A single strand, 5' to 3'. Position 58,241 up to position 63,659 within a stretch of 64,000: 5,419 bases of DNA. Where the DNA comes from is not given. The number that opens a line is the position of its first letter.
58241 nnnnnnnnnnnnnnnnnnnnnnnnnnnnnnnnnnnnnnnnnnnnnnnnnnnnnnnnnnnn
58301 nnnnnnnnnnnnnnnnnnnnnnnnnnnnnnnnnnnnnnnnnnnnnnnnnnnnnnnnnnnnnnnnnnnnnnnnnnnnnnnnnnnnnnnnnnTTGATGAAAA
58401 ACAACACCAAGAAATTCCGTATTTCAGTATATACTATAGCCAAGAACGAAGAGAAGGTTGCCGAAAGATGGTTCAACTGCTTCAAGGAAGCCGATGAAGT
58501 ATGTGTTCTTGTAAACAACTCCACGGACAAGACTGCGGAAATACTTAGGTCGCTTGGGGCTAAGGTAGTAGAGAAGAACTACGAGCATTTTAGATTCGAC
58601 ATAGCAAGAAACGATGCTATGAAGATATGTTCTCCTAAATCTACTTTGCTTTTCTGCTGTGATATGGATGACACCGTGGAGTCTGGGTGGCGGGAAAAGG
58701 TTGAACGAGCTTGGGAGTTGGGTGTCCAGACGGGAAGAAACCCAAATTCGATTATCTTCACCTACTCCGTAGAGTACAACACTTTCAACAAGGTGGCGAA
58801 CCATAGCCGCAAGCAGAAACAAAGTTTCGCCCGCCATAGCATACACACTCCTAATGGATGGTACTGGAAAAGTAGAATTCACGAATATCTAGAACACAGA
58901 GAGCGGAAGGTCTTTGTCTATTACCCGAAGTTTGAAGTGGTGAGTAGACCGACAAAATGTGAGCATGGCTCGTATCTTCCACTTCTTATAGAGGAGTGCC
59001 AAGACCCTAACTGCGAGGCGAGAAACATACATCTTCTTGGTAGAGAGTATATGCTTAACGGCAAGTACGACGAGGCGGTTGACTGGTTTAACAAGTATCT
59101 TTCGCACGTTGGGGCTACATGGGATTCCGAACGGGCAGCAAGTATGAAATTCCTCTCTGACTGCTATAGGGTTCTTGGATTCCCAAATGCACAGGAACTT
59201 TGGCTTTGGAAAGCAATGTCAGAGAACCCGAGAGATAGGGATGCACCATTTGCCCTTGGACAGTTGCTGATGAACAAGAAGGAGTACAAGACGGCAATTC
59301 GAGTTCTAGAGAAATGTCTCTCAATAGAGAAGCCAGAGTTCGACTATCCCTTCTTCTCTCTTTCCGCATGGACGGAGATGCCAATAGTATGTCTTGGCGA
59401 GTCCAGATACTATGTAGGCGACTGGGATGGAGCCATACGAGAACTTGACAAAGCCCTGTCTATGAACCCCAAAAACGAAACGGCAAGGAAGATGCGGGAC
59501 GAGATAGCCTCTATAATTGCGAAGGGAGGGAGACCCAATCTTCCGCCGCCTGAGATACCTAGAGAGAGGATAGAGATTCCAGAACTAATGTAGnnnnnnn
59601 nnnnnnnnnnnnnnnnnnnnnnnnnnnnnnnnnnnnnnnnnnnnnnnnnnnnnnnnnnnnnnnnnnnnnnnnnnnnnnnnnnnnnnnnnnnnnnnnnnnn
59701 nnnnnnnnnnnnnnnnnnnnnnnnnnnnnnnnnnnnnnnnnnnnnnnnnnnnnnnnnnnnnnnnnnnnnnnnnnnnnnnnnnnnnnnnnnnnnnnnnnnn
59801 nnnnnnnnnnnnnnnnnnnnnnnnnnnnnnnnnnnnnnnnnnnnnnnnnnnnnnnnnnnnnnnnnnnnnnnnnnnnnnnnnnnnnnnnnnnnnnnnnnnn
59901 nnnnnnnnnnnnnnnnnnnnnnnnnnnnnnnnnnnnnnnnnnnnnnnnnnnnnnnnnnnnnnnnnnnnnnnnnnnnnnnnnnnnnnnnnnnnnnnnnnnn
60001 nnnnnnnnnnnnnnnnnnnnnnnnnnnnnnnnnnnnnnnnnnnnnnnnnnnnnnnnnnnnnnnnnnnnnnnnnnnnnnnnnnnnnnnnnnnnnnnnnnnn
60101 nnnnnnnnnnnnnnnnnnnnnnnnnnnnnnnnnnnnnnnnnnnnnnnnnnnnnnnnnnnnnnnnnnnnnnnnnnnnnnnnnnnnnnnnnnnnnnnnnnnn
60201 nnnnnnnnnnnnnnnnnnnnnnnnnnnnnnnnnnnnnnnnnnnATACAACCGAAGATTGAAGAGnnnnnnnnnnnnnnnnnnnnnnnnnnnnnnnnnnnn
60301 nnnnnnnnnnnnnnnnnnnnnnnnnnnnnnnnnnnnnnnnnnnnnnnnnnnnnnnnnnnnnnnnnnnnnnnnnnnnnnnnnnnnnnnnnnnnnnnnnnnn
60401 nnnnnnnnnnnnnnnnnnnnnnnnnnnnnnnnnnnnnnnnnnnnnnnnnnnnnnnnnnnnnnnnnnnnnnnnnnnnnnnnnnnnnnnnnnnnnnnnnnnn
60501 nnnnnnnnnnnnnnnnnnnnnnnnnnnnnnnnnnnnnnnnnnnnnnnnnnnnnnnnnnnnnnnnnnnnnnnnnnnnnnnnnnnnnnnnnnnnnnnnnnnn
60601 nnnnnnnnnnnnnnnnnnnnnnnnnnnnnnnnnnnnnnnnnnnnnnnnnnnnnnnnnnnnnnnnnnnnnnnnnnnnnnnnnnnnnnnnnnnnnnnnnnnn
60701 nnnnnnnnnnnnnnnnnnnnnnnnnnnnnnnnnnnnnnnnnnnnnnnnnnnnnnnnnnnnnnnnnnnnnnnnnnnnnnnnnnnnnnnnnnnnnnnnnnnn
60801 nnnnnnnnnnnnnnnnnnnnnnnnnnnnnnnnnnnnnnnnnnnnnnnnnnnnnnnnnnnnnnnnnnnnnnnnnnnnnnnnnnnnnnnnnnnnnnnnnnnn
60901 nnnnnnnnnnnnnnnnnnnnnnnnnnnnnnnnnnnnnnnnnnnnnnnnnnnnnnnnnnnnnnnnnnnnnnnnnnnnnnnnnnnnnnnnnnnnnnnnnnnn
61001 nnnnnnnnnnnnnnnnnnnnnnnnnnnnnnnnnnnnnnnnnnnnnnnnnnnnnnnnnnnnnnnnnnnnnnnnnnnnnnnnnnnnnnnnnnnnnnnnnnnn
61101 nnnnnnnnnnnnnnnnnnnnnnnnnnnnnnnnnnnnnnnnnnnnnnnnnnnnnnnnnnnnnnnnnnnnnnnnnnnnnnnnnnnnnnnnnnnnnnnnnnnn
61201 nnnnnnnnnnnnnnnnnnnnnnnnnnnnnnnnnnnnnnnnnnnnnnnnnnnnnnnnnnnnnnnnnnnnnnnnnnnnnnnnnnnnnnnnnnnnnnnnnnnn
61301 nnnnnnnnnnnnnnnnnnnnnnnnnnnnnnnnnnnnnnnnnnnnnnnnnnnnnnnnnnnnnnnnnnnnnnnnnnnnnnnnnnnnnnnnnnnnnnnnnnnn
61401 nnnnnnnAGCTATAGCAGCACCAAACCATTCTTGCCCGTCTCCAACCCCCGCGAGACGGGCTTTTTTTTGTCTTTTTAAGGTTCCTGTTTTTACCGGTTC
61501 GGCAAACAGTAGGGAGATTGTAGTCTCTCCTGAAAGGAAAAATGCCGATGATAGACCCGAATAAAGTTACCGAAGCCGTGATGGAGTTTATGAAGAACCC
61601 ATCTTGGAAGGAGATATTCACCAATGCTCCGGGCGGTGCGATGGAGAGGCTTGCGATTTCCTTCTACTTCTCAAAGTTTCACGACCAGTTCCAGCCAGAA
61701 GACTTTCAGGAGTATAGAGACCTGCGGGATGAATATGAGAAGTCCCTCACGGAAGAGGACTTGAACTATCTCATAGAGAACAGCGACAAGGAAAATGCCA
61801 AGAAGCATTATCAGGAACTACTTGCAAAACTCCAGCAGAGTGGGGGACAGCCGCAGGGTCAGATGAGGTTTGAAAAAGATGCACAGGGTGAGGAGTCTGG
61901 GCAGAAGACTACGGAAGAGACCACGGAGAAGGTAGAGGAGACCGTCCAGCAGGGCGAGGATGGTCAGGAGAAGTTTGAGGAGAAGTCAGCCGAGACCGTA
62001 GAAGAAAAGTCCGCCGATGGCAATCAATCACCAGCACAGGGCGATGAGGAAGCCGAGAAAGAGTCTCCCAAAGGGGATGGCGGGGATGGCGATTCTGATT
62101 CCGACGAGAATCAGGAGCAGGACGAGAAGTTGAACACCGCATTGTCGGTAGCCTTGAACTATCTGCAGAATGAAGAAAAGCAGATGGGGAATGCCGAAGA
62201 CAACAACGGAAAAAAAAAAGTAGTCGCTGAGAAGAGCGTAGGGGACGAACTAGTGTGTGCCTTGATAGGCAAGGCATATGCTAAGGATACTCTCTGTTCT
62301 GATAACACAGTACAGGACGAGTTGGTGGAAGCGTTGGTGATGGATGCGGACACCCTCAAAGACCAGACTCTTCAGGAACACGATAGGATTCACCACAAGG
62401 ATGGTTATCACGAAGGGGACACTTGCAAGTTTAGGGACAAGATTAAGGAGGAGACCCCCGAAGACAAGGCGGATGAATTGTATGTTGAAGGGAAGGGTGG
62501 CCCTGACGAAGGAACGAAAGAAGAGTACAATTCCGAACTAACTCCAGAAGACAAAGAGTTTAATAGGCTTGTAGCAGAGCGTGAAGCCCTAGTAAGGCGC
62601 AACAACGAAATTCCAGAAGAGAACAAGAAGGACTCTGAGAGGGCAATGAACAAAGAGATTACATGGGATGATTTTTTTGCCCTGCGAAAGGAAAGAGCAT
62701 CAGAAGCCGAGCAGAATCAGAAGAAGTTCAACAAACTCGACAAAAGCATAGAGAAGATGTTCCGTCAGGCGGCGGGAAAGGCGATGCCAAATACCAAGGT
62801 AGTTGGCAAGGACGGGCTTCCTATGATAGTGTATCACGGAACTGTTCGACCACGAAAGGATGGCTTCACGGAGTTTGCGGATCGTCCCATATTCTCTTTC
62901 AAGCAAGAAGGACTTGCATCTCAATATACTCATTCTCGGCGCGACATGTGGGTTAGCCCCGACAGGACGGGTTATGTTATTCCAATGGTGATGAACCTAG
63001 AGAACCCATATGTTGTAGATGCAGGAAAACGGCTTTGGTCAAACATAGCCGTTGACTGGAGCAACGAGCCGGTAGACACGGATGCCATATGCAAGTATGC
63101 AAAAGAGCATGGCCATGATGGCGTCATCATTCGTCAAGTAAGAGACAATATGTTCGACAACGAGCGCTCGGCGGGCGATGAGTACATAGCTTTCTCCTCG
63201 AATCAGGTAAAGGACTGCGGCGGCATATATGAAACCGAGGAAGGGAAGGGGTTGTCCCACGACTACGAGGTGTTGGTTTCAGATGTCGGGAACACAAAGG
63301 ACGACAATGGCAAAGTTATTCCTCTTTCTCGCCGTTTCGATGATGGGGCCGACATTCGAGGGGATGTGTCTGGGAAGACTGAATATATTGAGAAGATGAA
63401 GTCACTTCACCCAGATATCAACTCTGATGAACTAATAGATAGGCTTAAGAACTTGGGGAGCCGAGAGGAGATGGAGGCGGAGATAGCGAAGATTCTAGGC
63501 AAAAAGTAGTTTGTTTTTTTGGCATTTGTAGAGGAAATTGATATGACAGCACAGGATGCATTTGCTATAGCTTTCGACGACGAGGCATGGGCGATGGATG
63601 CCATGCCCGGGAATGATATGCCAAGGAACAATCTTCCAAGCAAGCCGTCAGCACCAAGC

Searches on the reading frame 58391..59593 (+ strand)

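Call 35: search_protein_families(library=pfam, proteins=[window:58391-59593:+], max_evalue=0.01)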
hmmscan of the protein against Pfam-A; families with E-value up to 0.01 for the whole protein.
window:58391-59593:+ (400 aa): 18 families
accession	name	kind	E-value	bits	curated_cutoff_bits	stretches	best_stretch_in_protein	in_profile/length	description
PF07719.23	TPR_2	-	8.8e-16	57.1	27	2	334-362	6-34/34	Tetratricopeptide repeat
PF00515.34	TPR_1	-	3.4e-11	42.9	27.8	1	216-237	7-28/34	Tetratricopeptide repeat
PF13181.12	TPR_8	-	4.2e-11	42.5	25.7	1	287-313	5-31/34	Tetratricopeptide repeat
PF13428.12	TPR_14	-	8.1e-11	41.9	23.5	0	335-368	7-40/44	Tetratricopeptide repeat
PF00535.33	Glycos_transf_2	-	5.3e-10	39.9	23.3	1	12-109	1-104/168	Glycosyl transferase family 2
PF14559.12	TPR_19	-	1.7e-08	35.1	25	0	274-308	16-50/68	Tetratricopeptide repeat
PF13176.12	TPR_7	-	7e-08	32.4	27.9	0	288-315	4-31/36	Tetratricopeptide repeat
PF13432.12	TPR_16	-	1.2e-07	32.5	32.7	0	335-366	3-34/65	Tetratricopeptide repeat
PF13414.12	TPR_11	-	2e-07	31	26.8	0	337-365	2-30/42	TPR repeat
PF13424.12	TPR_12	-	2.1e-06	28.3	30.1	0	206-237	39-72/77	Tetratricopeptide repeat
PF12895.13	ANAPC3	-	2.4e-06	28.2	27.2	0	270-311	10-52/82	Anaphase-promoting complex, cyclosome, subunit 3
PF13371.12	TPR_9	-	0.0003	21.2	35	0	339-370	39-70/73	Tetratricopeptide repeat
PF23914.1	TPR_CcmH_CycH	-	0.00042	20.6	42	0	274-314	41-81/158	Cytochrome c-type biogenesis protein H TPR domain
PF14853.12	Fis1_TPR_C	-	0.00045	20.8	25.3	0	340-380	12-52/53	Fis1 C-terminal tetratricopeptide repeat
PF13704.12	Glyco_tranf_2_4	-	0.0036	18.2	27.5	1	18-93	1-81/98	Glycosyl transferase family 2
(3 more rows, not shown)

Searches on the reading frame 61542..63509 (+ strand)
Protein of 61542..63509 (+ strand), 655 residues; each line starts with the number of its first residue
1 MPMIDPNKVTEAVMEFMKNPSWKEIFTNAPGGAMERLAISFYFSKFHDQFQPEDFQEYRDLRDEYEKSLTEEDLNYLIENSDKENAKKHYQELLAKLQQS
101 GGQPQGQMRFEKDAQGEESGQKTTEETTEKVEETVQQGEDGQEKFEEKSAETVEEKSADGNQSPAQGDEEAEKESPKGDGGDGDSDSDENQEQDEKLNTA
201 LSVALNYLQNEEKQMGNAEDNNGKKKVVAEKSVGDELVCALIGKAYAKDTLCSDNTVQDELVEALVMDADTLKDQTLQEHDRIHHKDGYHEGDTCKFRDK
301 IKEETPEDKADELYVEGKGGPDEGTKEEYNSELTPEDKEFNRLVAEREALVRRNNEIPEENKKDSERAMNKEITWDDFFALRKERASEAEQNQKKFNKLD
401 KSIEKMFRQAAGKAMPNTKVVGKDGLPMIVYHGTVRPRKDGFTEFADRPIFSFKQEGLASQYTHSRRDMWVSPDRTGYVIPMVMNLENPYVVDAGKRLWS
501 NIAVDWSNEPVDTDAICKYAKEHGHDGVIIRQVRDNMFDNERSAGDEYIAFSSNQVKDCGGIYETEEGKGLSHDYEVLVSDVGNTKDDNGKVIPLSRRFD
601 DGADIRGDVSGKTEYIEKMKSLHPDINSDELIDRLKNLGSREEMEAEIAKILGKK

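Call 17: search_protein_families(library=phrogs, proteins=[window:61542-63509:+], max_evalue=0.001)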
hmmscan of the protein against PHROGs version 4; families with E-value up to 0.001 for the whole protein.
window:61542-63509:+ (655 aa): 0 families

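Call 35: search_protein_families(library=pfam, proteins=[window:61542-63509:+], max_evalue=0.01)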
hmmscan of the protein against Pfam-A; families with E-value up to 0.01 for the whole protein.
window:61542-63509:+ (655 aa): 1 family
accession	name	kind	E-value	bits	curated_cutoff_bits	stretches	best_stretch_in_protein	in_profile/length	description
PF18760.7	ART-PolyVal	-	1.8e-09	38.9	31.2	1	423-558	2-132/140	ADP-Ribosyltransferase in polyvalent proteins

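Call 56: find_encoding_contigs(protein=window:61542-63509:+, flank=10000, max_places=3)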
Protein window:61542-63509:+ (655 aa): no gene with exactly this product is on record in the collection.
